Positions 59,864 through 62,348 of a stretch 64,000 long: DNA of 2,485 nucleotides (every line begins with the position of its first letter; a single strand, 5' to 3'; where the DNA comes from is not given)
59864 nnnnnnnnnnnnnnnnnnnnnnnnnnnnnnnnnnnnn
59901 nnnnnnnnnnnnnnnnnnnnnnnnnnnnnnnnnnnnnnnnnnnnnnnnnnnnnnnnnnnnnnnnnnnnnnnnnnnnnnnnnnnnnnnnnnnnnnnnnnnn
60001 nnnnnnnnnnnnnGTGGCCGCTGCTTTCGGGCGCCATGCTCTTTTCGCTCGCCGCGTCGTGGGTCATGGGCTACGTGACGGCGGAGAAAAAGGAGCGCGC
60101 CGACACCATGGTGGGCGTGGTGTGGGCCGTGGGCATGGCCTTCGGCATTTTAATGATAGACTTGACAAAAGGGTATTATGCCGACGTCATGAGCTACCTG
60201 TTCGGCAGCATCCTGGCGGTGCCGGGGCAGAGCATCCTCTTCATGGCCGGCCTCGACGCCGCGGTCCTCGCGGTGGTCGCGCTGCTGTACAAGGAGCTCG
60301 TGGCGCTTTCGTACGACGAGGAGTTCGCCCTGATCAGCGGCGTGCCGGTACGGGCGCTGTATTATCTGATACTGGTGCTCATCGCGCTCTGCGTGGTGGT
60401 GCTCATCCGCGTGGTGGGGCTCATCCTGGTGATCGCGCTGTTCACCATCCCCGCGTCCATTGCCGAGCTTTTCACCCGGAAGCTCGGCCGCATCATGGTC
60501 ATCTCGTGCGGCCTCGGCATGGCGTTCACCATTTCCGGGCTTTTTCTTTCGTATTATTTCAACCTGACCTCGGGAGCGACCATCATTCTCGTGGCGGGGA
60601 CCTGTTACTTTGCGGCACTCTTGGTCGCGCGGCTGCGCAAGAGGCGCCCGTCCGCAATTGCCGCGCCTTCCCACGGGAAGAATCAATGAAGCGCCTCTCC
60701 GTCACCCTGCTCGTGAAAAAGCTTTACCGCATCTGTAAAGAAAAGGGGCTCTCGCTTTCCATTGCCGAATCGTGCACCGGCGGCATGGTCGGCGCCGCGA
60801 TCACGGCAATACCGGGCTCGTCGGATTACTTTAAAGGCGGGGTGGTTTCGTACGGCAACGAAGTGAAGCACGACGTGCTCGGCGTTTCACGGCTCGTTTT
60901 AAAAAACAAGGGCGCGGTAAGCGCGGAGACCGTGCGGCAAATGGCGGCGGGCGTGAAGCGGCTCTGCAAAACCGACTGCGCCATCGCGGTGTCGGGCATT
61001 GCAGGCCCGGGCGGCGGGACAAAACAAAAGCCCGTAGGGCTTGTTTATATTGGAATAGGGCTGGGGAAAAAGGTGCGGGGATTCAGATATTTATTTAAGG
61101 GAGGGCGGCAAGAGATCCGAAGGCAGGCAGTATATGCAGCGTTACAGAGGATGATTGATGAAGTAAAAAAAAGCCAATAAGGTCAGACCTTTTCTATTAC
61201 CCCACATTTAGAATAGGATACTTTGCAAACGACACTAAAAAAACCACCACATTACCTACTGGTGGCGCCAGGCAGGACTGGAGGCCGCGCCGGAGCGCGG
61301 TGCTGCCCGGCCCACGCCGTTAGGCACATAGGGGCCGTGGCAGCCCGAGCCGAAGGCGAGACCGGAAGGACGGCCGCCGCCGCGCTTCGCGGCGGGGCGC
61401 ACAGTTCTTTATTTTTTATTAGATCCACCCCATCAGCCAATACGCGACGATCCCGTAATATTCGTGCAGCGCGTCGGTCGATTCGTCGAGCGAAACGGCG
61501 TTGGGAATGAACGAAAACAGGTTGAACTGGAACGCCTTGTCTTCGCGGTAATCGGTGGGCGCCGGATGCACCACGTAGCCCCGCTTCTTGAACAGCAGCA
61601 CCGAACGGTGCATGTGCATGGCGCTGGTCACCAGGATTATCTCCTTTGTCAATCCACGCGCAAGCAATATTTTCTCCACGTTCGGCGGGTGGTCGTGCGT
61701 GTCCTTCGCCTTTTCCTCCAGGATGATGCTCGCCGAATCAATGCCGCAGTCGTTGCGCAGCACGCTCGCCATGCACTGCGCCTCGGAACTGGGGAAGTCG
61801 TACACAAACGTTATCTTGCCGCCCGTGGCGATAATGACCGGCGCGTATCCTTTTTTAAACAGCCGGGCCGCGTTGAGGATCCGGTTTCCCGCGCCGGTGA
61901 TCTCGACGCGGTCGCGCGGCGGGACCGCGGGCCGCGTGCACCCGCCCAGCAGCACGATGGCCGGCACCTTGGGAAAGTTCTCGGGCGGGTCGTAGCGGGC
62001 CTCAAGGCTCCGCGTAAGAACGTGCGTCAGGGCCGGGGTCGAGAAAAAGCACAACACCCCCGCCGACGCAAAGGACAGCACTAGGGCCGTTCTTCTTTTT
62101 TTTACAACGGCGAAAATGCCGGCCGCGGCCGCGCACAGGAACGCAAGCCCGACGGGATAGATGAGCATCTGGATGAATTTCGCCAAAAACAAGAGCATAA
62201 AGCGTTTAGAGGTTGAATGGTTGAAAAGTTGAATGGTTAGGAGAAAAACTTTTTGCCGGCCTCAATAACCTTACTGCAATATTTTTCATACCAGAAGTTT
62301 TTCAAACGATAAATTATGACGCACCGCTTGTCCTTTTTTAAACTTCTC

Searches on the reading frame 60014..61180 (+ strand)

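Call 11: search_protein_families(library=pfam, proteins=[window:60014-61180:+])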
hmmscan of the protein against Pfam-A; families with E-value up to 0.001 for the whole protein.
window:60014-61180:+ (388 aa): 1 family
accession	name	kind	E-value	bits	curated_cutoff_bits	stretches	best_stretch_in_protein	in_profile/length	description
PF02464.23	CinA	-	2.8e-54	183.4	23.5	1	234-381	5-152/155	Competence-damaged protein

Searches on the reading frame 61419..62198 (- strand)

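Call 11: search_protein_families(library=pfam, proteins=[window:61419-62198:-])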
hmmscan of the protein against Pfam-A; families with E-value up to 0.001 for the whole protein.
window:61419-62198:- (259 aa): 1 family
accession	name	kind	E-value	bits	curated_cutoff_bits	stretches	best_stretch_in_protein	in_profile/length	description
PF02698.23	DUF218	-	2e-27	96.2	27.6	1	80-249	2-133/133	DUF218 domain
